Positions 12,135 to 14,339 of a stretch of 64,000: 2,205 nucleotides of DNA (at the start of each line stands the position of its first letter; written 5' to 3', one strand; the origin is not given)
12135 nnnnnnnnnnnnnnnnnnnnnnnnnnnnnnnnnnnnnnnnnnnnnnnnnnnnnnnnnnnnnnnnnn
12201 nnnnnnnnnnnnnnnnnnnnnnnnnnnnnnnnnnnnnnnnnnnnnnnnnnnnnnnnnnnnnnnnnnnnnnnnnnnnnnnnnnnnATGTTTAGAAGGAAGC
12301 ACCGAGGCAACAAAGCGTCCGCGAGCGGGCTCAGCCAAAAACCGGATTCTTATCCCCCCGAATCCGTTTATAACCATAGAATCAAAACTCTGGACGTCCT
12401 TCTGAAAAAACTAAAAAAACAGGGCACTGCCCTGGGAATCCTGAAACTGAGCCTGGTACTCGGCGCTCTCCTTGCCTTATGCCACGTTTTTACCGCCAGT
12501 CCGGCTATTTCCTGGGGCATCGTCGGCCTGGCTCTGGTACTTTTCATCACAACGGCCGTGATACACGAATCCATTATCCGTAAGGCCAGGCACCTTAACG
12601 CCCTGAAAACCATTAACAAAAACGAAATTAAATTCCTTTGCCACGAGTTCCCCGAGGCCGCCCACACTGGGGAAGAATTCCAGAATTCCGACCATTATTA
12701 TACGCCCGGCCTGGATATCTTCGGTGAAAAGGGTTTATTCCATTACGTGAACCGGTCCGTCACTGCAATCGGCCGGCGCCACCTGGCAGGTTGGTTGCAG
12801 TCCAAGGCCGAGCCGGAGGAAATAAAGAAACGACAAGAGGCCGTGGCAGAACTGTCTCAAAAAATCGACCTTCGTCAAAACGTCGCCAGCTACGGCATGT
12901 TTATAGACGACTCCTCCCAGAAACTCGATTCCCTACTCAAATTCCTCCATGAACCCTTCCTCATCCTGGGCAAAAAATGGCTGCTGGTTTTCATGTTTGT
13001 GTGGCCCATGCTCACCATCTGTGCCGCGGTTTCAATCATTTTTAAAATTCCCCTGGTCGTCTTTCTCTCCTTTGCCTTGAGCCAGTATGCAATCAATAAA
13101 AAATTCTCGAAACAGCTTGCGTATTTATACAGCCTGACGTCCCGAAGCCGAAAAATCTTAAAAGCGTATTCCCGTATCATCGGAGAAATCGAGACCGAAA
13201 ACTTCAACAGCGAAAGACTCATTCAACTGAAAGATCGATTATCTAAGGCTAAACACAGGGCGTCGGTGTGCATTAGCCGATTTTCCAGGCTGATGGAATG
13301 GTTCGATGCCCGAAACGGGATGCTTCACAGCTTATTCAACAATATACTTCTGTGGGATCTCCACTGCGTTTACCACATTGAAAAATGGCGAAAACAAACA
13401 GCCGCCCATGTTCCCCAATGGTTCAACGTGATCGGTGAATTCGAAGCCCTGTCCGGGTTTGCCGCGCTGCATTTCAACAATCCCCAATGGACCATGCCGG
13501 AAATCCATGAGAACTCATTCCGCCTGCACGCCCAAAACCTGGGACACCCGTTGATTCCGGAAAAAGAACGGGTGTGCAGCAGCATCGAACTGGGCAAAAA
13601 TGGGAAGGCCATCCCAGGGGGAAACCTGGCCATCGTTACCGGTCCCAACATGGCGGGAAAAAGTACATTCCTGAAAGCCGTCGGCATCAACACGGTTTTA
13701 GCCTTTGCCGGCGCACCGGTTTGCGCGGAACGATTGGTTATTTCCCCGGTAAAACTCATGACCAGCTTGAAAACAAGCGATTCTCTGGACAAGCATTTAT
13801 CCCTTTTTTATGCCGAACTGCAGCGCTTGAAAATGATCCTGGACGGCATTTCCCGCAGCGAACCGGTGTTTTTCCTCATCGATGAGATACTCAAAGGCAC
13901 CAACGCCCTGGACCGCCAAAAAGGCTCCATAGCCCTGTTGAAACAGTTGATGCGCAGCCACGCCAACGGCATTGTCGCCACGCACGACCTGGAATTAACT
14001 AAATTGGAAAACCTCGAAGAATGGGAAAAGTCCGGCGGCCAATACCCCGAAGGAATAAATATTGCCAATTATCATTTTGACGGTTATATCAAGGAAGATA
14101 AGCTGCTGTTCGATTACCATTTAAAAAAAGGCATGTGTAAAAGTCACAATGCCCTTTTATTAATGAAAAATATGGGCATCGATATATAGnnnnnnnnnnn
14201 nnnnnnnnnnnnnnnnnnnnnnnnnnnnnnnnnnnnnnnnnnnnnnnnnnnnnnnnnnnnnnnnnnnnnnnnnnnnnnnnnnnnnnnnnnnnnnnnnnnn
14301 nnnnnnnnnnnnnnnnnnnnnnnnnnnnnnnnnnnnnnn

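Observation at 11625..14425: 2.6-kb islet between an intact tRNA-Leu(UAA) and a promoter-bearing 5' half-copy of the same tRNA, carrying hicB, an amber-interrupted hicA and a membrane MutS-like ATPase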

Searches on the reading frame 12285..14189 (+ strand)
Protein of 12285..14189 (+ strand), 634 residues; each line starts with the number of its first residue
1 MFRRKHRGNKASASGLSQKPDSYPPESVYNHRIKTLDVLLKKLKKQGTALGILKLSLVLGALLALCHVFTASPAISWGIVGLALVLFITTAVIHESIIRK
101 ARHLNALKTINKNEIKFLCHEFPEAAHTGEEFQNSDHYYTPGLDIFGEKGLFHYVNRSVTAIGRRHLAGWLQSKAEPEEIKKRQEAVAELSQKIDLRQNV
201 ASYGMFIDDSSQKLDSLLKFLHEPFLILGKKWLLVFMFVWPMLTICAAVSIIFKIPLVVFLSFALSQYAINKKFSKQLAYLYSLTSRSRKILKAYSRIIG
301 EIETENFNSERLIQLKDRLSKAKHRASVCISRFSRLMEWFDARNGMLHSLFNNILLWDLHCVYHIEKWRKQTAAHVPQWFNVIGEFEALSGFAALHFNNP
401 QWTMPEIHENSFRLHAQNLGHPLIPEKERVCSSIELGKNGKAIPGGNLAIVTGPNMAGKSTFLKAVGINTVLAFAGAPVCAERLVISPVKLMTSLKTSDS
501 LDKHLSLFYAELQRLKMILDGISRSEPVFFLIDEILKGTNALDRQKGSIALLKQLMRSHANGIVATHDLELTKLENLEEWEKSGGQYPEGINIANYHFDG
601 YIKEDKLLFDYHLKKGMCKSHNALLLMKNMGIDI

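Call 7: search_protein_families(library=pfam, proteins=[window:12285-14189:+], max_evalue=0.01)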
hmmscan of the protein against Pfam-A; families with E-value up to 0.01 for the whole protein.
window:12285-14189:+ (634 aa): 2 families
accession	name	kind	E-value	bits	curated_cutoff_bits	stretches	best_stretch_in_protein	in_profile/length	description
PF00488.27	MutS_V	-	1.5e-24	87.5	30.2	1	450-621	2-161/188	MutS domain V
PF05192.23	MutS_III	-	3.4e-08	34.5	34.1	1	148-202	18-73/194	MutS domain III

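Call 9: find_encoding_contigs(protein=window:12285-14189:+, flank=10000, max_places=6)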
Protein window:12285-14189:+ (634 aa): 1 contig read that carries it; 1 place shown.
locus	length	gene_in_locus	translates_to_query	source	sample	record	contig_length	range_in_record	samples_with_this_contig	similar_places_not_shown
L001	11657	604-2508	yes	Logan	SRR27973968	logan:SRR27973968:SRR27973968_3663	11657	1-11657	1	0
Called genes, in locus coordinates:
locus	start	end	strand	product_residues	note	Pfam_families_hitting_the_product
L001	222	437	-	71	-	-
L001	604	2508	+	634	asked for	PF05192:MutS_III (weak), PF00488:MutS_V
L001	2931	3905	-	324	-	PF00480:ROK, PF02685:Glucokinase (faint)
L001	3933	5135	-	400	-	PF07690:MFS_1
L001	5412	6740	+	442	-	PF13660:DUF4147, PF05161:MOFRL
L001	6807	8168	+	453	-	PF00224:PK, PF02887:PK_C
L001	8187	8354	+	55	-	-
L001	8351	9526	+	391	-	PF02405:MlaE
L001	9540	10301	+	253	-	PF00005:ABC_tran, PF13304:AAA_21 (faint), PF13401:AAA_22 (weak)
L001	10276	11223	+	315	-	PF02470:MlaD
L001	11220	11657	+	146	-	?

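Call 10: find_homologous_proteins(query=window:12285-14189:+)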
Query window:12285-14189:+ (634 aa): 2268 proteins with E <= 0.001 among 8000 candidates; the best 120 are listed.
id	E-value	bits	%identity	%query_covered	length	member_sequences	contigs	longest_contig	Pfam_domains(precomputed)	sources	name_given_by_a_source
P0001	0.0e+0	1440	100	100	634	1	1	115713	PF05192.24,PF00488.28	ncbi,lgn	ncbi:MAG: hypothetical protein WCC06_09395 [Candidatus Aminicenantales bacterium]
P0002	3.8e-292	989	70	100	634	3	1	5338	PF05192.24,PF00488.28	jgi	-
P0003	1.3e-291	987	71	96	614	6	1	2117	PF05192.24,PF00488.28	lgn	-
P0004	2.9e-283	959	69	96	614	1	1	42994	PF05192.24,PF00488.28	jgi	jgi:hypothetical protein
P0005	3.2e-283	959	70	97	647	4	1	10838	PF05192.24,PF00488.28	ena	-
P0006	1.1e-282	957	69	97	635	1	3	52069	PF05192.24,PF00488.28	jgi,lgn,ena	-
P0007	5.3e-281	952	65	100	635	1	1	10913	PF05192.24,PF00488.28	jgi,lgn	jgi:DNA mismatch repair ATPase MutS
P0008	1.2e-257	875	64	96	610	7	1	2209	PF05192.24,PF00488.28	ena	-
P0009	2.8e-253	860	62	96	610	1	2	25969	PF00488.28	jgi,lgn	-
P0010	1.2e-252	858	62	96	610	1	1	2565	PF00488.28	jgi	jgi:DNA mismatch repair ATPase MutS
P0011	1.2e-252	858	62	96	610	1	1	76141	PF05192.24,PF00488.28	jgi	jgi:DNA mismatch repair ATPase MutS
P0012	1.3e-251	855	62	96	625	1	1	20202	PF05192.24,PF00488.28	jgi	jgi:DNA mismatch repair ATPase MutS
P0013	3.6e-250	850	62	96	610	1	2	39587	PF05192.24,PF00488.28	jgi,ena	jgi:DNA mismatch repair ATPase MutS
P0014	1.7e-249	848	62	96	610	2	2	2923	PF00488.28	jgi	jgi:DNA mismatch repair ATPase MutS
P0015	2.1e-249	847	62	96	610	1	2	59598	PF05192.24,PF00488.28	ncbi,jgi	ncbi:MAG: hypothetical protein PVH61_21270 [Candidatus Aminicenantes bacterium]|jgi:hypothetical pro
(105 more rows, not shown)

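Call 11: find_encoding_contigs(protein=P0004, flank=8000, max_places=2)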
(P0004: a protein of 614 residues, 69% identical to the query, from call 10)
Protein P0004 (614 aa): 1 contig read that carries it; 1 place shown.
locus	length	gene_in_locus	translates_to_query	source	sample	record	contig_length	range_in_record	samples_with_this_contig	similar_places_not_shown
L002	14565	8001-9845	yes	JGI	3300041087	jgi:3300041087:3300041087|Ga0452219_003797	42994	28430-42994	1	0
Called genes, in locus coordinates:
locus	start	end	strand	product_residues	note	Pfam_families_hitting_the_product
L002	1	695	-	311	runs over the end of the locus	-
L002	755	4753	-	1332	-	PF05567:T4P_PilY1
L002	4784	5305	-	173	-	-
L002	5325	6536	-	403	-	-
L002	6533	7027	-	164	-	-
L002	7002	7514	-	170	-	PF07963:N_methyl (weak)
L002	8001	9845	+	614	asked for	PF05192:MutS_III (weak), PF00488:MutS_V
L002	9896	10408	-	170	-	PF02915:Rubrerythrin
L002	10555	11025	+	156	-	PF00571:CBS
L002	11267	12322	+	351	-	PF01817:CM_2, PF00800:PDT, PF01842:ACT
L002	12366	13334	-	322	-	PF20094:GWxTD_dom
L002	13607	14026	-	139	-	PF15919:HicB_lk_antitox, PF21748:UPF0150 (weak), PF12844:HTH_19, PF13560:HTH_31, PF01381:HTH_3, PF22495:HTH_92 (faint)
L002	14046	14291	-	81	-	PF07927:HicA_toxin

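Call 12: find_encoding_contigs(protein=P0006, flank=8000, max_places=2)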
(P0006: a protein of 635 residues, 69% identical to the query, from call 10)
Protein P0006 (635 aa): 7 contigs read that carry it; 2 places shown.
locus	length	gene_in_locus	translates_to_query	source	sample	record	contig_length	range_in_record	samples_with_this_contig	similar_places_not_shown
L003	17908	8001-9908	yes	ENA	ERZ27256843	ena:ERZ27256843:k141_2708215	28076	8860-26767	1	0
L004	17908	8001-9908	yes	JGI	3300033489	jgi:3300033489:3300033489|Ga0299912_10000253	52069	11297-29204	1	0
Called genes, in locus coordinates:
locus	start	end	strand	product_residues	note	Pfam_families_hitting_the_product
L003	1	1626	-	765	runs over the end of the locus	PF05569:Peptidase_M56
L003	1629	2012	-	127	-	PF03965:Penicillinase_R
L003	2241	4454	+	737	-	PF00753:Lactamase_B, PF23023:Anti-Pycsar_Apyc1 (faint), PF12706:Lactamase_B_2 (weak), PF14863:Alkyl_sulf_dimr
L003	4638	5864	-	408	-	PF13650:Asp_protease_2 (weak), PF13975:gag-asp_proteas (faint), PF13650:Asp_protease_2 (weak), PF00595:PDZ, PF13180:PDZ_2, PF17820:PDZ_6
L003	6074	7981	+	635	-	PF01436:NHL (faint)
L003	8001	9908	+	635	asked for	PF05192:MutS_III (weak), PF00488:MutS_V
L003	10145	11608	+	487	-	PF00561:Abhydrolase_1, PF08386:Abhydrolase_4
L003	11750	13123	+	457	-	PF00144:Beta-lactamase, PF11954:DUF3471 (weak)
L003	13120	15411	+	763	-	PF19313:DUF5916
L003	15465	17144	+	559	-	PF03572:Peptidase_S41 (weak)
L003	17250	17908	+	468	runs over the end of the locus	PF18958:DUF5700, PF07719:TPR_2 (faint)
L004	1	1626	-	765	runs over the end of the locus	PF05569:Peptidase_M56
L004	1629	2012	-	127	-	PF03965:Penicillinase_R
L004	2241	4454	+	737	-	PF00753:Lactamase_B, PF23023:Anti-Pycsar_Apyc1 (faint), PF12706:Lactamase_B_2 (weak), PF14863:Alkyl_sulf_dimr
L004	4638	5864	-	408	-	PF13650:Asp_protease_2 (weak), PF13975:gag-asp_proteas (faint), PF13650:Asp_protease_2 (weak), PF00595:PDZ, PF13180:PDZ_2, PF17820:PDZ_6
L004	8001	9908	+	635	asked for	PF05192:MutS_III (weak), PF00488:MutS_V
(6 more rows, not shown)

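Call 13: find_encoding_contigs(protein=P0007, flank=8000, max_places=2)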
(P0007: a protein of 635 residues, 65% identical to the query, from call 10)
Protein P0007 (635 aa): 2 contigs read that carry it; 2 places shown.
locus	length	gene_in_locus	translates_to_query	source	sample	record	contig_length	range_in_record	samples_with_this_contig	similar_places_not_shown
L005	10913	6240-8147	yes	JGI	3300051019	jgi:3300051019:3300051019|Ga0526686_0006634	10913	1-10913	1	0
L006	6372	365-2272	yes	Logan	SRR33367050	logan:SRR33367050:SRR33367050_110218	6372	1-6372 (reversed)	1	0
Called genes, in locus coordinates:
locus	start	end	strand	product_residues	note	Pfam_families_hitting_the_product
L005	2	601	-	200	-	?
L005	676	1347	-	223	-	PF19641:DUF6144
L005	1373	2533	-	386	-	-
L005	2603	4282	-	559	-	PF00082:Peptidase_S8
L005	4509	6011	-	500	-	-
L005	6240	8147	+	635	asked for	PF05192:MutS_III, PF00488:MutS_V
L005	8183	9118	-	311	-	PF00196:GerE, PF08281:Sigma70_r4_2 (weak)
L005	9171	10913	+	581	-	?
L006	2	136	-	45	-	?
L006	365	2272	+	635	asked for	PF05192:MutS_III, PF00488:MutS_V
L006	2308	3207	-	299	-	PF00196:GerE, PF08281:Sigma70_r4_2 (weak)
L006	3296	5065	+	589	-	PF13472:Lipase_GDSL_2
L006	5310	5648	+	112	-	PF03551:PadR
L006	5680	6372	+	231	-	?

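Call 29: search_protein_families(library=ncbifam, proteins=[window:12285-14189:+], max_evalue=0.01)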
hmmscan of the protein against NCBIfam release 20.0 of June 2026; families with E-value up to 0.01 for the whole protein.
window:12285-14189:+ (634 aa): 9 families
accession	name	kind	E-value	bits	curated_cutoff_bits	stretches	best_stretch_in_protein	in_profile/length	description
NF003810.1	PRK05399.1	equivalog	1.1e-33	117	480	2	371-617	530-762/793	DNA mismatch repair protein MutS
TIGR01070.1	mutS1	equivalog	7.9e-26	90.6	641.7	2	374-616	525-750/840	DNA mismatch repair protein MutS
NF052383.1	ATPase_KamC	equivalog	7.8e-23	81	300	1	448-633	309-497/508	lysine 5,6-aminomutase reactivase ATPase KamC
TIGR01069.2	mutS2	equivalog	1.1e-20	73.6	400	1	376-573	264-454/790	endonuclease MutS2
NF053840.1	MnTportMntADein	equivalog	0.00011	21.9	400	0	439-466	20-47/240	manganese ABC transporter ATP-binding protein MntA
NF010068.0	PRK13548.1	equivalog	0.00024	20.3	261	0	442-466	27-51/261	heme ABC transporter ATP-binding protein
TIGR03873.1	F420-0_ABC_ATP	hypoth_equivalog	0.0012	18.2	372.4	0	443-466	24-47/256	putative F420-0 ABC transporter ATP-binding protein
NF040873.1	AztA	equivalog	0.0043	16.6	220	0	442-466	14-38/191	zinc ABC transporter ATP-binding protein AztA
NF000355.4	ribo_prot_ABC_F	equivalog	0.0057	15.6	380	0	443-468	336-361/499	ribosomal protection-like ABC-F family protein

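Call 30: search_protein_families(library=padloc, proteins=[window:12285-14189:+], max_evalue=0.01)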
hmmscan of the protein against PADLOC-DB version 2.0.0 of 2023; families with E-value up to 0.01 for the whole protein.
window:12285-14189:+ (634 aa): 2 families
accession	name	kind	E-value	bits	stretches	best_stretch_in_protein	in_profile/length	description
PDLC04140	mad8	-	0.0012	16.4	0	441-465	22-46/314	mads_8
PDLC04135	mad3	-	0.0088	13.6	0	446-466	22-42/374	mads_3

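Call 31: search_solved_structures(query=window:12285-14189:+, max_evalue=0.001)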
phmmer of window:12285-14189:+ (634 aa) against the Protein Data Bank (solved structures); distinct sequences matched with E-value up to 0.001: 37.
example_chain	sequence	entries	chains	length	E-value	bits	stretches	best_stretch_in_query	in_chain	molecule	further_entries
5x9w_A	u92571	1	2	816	1e-14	57.3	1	385-575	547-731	DNA mismatch repair protein MutS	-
5yk4_A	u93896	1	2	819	1e-14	57.3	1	385-575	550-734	DNA mismatch repair protein MutS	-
9kce_B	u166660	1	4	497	2.1e-13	52.9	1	409-567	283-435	Endonuclease MutS2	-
7vuf_B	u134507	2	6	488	7.9e-13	51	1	418-570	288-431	Endonuclease MutS2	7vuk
1ewr_A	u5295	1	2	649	1e-12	50.6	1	447-574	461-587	DNA MISMATCH REPAIR PROTEIN MUTS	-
1ewq_A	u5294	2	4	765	1.5e-12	50.1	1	447-574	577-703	DNA MISMATCH REPAIR PROTEIN MUTS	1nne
1fw6_A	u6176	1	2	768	1.5e-12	50.1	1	447-574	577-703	DNA MISMATCH REPAIR PROTEIN MUTS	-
5akb_A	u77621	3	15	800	4.9e-12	48.4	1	442-616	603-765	DNA MISMATCH REPAIR PROTEIN MUTS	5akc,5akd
7ai6_A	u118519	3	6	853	5.6e-12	48.2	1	442-616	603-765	DNA mismatch repair protein MutS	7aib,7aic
1wbb_A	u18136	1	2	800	7.9e-12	47.7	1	442-616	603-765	DNA MISMATCH REPAIR PROTEIN MUTS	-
1wb9_A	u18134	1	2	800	8e-12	47.7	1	442-616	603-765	DNA MISMATCH REPAIR PROTEIN MUTS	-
1e3m_A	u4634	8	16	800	8e-12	47.7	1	442-616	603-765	DNA MISMATCH REPAIR PROTEIN MUTS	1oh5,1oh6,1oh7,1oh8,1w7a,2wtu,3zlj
1wbd_A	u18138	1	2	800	8e-12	47.7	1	442-616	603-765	DNA MISMATCH REPAIR PROTEIN MUTS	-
7oto_B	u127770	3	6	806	8.1e-12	47.7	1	442-616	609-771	DNA mismatch repair protein MutS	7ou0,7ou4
6i5f_A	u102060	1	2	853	9.1e-12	47.5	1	442-616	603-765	DNA mismatch repair protein MutS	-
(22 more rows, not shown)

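Call 81: search_protein_representatives(protein=window:12285-14189:+)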
Query: 634 residues. Proteins with E-value up to 0.001 (for the whole library): 18571; up to 1e-10: 7112; up to 1e-30: 3165. The best 150 are listed.
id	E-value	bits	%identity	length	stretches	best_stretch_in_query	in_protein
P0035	2.3e-224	763.0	58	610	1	24-634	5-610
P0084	4.0e-174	597.0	51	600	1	22-634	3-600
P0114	2.6e-165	567.9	48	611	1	8-634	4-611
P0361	2.1e-159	548.4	47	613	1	26-632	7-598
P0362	7.3e-156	536.7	45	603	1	25-634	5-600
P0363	1.1e-151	522.9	45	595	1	24-634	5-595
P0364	3.3e-146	504.8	45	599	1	24-634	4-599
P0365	1.3e-138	479.7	43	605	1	20-634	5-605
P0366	2.2e-136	472.4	45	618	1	49-632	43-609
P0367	6.3e-135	467.6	43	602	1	25-617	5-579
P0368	1.7e-130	452.9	60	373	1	250-634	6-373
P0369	1.8e-127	442.9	42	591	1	67-633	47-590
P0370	5.0e-122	425.0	42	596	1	25-633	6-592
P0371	1.4e-120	420.2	40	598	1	25-634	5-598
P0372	1.7e-119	416.6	41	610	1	59-634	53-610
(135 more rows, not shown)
